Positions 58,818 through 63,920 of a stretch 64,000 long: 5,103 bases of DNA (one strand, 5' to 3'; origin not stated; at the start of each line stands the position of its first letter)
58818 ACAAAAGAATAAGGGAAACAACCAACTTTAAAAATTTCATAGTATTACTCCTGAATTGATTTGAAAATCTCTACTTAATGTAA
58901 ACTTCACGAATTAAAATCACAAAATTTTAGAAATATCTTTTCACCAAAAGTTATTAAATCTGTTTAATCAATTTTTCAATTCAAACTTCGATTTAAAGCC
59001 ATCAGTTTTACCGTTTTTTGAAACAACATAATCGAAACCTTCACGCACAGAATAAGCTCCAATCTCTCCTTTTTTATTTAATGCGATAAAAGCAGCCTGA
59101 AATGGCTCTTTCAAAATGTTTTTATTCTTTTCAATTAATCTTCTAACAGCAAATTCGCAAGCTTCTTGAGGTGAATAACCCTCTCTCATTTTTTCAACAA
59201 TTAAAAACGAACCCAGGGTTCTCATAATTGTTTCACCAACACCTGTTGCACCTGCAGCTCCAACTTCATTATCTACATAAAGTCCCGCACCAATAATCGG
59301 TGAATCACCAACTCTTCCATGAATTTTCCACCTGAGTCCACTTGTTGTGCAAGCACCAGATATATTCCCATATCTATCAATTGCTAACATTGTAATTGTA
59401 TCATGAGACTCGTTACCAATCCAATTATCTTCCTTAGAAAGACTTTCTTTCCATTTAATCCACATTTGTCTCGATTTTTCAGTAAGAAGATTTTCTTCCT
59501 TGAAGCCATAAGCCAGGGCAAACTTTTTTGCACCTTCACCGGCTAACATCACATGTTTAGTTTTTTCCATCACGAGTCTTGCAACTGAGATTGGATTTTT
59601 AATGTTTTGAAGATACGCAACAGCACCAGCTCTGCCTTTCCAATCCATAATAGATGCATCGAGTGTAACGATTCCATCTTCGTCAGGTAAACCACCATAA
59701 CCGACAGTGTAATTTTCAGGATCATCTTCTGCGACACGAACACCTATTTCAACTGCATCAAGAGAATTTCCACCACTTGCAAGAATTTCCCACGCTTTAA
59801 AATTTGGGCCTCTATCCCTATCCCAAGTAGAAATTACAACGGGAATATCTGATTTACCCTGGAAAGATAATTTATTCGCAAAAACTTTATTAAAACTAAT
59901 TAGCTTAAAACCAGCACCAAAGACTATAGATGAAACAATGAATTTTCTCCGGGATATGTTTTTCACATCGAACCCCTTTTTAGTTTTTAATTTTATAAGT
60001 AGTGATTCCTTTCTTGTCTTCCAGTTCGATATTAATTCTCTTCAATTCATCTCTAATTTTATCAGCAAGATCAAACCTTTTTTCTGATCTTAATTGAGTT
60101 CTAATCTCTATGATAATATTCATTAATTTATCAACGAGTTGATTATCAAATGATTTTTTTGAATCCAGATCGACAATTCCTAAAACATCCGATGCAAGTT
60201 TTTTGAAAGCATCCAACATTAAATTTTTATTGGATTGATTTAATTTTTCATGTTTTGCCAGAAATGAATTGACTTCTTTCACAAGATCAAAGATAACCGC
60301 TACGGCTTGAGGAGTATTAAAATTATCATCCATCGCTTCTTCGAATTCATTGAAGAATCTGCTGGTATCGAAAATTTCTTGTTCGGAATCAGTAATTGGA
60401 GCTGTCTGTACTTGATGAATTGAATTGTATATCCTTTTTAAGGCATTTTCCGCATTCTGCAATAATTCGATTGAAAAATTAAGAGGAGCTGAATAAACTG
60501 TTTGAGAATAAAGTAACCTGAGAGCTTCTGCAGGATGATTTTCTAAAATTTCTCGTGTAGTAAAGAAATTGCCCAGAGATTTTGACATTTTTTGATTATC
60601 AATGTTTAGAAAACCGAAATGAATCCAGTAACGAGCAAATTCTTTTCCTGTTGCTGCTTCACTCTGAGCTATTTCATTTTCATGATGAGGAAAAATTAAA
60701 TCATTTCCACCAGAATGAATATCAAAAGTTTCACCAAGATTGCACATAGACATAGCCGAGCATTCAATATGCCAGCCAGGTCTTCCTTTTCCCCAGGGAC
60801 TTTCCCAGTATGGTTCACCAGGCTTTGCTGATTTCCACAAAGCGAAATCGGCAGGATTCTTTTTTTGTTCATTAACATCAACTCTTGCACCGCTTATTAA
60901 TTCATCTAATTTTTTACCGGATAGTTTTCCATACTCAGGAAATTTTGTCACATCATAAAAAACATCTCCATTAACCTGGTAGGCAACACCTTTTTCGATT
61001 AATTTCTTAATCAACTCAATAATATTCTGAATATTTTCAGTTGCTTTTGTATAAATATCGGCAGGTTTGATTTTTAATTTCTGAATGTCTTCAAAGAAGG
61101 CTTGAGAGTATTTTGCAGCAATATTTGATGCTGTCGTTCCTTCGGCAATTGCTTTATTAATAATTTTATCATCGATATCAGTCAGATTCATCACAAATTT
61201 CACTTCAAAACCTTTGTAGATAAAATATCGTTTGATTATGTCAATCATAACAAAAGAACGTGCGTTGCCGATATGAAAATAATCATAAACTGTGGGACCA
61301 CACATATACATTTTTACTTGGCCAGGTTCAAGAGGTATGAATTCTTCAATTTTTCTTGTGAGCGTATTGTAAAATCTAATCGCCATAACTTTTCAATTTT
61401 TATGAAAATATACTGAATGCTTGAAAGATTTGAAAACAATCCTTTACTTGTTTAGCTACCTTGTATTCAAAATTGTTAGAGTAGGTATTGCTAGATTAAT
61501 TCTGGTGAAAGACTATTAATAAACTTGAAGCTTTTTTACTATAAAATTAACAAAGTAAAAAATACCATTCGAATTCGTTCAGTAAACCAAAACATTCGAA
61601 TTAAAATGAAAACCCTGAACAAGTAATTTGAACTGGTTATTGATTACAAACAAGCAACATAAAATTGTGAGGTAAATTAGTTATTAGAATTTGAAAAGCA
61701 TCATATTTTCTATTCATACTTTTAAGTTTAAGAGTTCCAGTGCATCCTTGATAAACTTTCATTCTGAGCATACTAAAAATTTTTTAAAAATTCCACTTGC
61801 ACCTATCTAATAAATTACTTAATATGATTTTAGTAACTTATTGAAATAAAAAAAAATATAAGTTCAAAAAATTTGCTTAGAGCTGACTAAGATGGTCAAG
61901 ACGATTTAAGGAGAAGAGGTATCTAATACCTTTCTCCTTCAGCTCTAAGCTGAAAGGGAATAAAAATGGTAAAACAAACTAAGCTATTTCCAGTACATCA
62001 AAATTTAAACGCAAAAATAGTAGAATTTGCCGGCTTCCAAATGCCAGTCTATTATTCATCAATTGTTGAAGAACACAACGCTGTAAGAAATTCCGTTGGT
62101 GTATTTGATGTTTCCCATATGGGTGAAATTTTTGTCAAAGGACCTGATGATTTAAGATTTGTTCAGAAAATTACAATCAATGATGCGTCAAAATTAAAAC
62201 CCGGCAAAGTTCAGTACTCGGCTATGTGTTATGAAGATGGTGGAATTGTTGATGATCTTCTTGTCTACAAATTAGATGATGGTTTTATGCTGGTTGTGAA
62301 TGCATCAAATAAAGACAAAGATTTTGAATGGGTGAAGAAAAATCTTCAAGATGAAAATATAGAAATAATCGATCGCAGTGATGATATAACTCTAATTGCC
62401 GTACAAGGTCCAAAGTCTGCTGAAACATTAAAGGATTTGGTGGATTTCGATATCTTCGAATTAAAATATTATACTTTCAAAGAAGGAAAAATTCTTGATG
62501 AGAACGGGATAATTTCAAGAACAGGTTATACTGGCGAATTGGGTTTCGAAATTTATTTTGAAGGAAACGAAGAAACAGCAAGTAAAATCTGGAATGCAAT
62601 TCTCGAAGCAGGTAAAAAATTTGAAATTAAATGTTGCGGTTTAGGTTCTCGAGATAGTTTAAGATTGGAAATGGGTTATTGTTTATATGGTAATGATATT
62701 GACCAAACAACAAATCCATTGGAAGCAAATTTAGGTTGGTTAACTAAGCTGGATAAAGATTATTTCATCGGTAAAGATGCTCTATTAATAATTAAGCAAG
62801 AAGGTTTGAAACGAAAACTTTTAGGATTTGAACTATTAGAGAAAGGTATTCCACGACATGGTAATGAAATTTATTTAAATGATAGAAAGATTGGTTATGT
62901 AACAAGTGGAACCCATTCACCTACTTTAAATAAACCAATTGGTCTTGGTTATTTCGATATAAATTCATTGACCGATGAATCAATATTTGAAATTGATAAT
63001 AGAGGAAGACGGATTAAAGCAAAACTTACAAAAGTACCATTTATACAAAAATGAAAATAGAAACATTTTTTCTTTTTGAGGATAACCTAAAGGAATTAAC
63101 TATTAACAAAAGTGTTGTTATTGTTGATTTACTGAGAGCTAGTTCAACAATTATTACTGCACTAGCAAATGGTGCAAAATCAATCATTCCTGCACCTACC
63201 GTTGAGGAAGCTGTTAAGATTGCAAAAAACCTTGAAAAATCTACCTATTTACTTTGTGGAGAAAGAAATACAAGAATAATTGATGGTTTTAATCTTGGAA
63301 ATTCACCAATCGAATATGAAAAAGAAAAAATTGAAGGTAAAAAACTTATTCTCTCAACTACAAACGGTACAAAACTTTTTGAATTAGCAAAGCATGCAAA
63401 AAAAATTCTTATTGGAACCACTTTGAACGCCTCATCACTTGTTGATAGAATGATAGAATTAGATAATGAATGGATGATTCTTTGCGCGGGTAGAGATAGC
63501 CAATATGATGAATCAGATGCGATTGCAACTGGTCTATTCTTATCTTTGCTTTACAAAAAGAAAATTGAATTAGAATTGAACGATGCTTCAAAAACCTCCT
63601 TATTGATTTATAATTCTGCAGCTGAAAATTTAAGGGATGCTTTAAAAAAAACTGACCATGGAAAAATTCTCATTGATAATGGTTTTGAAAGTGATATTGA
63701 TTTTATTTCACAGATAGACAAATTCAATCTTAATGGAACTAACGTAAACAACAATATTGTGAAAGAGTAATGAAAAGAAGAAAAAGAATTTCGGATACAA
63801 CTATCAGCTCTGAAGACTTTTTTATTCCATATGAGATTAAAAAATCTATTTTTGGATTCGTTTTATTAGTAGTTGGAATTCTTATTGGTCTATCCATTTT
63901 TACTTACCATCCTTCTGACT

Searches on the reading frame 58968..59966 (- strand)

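Call 58: search_protein_families(library=pfam, proteins=[window:58968-59966:-], max_evalue=0.000001)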
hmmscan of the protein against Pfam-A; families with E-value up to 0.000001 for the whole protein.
window:58968-59966:- (332 aa): 1 family
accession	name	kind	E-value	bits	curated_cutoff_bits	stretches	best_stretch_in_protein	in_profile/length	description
PF01112.23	Asparaginase_2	-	1.5e-70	238.2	27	1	58-310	33-292/309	Asparaginase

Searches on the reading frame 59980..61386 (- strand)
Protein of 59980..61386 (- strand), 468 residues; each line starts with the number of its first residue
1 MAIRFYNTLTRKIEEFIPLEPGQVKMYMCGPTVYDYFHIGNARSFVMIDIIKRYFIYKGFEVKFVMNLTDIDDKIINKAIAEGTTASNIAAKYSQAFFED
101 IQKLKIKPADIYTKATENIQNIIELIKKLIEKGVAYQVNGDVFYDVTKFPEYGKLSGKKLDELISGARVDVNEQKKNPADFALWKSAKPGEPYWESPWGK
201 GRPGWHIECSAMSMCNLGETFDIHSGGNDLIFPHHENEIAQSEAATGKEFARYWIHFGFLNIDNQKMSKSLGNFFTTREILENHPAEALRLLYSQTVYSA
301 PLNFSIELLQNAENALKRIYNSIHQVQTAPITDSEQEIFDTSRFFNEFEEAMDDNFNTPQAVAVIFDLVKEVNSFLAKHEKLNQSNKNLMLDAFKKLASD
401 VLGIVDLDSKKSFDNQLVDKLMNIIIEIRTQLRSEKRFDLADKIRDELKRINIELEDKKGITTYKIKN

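Call 58: search_protein_families(library=pfam, proteins=[window:59980-61386:-], max_evalue=0.000001)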
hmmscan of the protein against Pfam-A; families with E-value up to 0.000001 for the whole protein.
window:59980-61386:- (468 aa): 5 families
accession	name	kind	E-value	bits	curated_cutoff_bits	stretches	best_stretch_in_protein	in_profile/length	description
PF01406.26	tRNA-synt_1e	-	1.1e-130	435.8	27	1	17-313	3-300/301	tRNA synthetases class I (C) catalytic domain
PF09334.17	tRNA-synt_1g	-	1.3e-17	64.1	20.1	1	36-147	13-125/391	tRNA synthetases class I (M)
PF09190.17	DALR_2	-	9.4e-15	55.4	22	1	347-405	1-56/57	DALR domain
PF00133.28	tRNA-synt_1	-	2.2e-09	37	22.7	0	222-304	330-413/414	tRNA synthetases class I (I, L, M and V)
PF01921.24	tRNA-synt_1f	-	8.8e-08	31.9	27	0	261-324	276-340/360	tRNA synthetases class I (K)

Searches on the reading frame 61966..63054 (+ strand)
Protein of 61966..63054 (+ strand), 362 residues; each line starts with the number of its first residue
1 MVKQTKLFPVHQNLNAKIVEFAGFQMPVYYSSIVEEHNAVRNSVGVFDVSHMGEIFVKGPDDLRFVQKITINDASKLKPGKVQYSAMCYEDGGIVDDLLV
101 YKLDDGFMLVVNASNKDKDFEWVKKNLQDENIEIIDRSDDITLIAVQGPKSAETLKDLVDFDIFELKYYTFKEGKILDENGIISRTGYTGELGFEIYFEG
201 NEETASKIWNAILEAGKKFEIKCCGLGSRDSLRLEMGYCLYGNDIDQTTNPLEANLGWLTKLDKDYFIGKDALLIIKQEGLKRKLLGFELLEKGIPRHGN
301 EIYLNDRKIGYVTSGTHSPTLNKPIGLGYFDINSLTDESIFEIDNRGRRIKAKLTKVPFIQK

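Call 58: search_protein_families(library=pfam, proteins=[window:61966-63054:+], max_evalue=0.000001)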
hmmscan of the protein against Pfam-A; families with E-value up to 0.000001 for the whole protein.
window:61966-63054:+ (362 aa): 2 families
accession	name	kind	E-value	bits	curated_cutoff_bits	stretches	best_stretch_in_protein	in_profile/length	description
PF01571.26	GCV_T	-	1.2e-96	323.3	25.6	1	9-258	3-254/255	Aminomethyltransferase folate-binding domain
PF08669.17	GCV_T_C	-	4e-21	75.1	25.9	1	283-360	1-79/80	Glycine cleavage T-protein C-terminal barrel domain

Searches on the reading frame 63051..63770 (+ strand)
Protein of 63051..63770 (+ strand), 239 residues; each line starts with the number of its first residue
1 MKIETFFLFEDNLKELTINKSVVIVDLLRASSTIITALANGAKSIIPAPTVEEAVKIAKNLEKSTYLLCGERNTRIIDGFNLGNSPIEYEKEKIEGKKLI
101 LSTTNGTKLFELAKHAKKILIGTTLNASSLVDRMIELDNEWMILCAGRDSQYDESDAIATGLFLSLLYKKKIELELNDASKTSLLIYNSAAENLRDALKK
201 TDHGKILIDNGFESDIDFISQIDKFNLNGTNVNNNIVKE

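Call 58: search_protein_families(library=pfam, proteins=[window:63051-63770:+], max_evalue=0.000001)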
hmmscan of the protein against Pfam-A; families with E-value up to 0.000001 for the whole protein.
window:63051-63770:+ (239 aa): 1 family
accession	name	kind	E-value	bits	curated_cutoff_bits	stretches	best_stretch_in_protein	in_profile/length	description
PF04029.19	2-ph_phosp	-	1.9e-65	220.6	26.4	1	12-227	6-219/226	2-phosphosulpholactate phosphatase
